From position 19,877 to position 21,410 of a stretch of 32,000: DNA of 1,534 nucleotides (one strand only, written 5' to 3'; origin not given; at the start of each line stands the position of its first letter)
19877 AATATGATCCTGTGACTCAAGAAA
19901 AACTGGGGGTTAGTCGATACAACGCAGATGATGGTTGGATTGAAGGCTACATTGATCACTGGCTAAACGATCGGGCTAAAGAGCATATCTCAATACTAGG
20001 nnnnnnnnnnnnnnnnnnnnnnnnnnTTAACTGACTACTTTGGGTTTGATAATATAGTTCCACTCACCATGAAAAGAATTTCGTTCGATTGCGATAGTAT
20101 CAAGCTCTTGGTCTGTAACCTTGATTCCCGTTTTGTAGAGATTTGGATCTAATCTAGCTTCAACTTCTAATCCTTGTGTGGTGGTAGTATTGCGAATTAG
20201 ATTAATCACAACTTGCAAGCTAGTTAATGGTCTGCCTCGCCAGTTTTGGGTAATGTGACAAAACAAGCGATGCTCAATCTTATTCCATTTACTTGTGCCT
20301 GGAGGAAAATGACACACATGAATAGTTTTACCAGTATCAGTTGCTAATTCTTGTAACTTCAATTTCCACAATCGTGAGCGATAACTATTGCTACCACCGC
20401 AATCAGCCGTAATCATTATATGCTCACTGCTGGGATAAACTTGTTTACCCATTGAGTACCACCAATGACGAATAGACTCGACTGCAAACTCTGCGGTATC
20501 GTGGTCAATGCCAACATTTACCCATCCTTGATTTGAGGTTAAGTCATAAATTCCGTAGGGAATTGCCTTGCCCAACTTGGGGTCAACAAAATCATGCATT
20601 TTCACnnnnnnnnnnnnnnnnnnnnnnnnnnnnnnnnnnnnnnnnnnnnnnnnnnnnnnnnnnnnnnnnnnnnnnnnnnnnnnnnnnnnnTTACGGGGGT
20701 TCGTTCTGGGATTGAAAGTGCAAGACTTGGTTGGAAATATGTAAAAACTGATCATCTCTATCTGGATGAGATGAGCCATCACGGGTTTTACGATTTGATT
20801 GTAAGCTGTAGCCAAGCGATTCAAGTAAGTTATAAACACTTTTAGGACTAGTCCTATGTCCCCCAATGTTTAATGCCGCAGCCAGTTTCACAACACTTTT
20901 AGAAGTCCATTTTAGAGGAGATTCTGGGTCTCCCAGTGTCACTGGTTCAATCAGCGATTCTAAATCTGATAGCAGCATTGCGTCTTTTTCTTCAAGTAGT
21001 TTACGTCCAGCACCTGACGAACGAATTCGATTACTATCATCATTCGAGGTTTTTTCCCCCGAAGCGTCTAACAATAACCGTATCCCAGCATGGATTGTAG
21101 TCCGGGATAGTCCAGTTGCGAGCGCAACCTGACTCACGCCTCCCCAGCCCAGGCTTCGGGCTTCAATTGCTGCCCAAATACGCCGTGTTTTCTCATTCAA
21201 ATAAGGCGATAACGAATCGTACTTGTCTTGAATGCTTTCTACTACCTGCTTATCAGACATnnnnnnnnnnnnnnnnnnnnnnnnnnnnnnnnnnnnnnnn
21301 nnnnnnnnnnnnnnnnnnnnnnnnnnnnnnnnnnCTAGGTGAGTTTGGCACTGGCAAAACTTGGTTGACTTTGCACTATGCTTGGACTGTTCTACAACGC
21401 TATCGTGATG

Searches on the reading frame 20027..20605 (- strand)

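Call 17: search_protein_families(library=pfam, proteins=[window:20027-20605:-], max_evalue=0.001)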
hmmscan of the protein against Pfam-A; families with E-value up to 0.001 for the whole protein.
window:20027-20605:- (192 aa): 1 family
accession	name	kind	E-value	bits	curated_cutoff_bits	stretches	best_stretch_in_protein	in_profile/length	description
PF07592.17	DDE_Tnp_ISAZ013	-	5.3e-96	321.7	26.9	1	2-188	122-308/308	Rhodopirellula transposase DDE domain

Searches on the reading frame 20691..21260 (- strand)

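Call 17: search_protein_families(library=pfam, proteins=[window:20691-21260:-], max_evalue=0.001)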
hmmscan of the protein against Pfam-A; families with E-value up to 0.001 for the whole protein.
window:20691-21260:- (189 aa): 1 family
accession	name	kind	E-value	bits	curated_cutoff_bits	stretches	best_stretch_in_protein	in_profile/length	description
PF07592.17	DDE_Tnp_ISAZ013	-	1.9e-29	103.2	26.9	1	99-188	1-90/308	Rhodopirellula transposase DDE domain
